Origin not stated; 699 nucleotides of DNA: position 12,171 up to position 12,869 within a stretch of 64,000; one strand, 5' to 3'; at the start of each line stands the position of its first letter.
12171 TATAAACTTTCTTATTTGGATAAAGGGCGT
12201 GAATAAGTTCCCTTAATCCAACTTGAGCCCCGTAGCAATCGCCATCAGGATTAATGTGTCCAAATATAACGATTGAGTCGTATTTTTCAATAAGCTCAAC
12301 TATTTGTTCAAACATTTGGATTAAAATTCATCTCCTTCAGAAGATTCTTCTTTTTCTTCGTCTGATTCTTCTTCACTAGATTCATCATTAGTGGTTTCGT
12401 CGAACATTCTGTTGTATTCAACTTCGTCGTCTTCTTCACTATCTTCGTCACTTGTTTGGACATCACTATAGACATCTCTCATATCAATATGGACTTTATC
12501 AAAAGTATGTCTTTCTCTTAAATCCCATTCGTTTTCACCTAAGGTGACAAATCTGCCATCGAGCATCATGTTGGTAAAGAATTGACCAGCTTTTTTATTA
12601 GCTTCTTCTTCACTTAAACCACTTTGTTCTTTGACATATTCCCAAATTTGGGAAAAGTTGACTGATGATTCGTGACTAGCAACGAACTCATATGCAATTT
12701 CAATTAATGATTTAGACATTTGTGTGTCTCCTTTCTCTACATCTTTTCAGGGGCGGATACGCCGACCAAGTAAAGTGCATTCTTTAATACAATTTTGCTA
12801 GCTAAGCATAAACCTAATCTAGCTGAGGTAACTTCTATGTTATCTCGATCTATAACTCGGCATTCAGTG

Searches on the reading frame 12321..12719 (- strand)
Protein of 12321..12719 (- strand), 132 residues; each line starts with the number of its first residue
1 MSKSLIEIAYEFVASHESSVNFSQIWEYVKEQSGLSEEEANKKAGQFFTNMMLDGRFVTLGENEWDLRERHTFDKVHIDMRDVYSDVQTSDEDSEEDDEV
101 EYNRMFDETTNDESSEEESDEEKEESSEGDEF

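Call 12: search_protein_families(library=pfam, proteins=[window:12321-12719:-], max_evalue=0.00001)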
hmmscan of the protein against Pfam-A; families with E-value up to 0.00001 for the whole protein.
window:12321-12719:- (132 aa): 1 family
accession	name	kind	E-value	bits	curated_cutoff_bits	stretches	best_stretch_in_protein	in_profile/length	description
PF05066.19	HARE-HTH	-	3.1e-06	27.9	25.9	1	4-69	2-70/71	HB1, ASXL, restriction endonuclease HTH domain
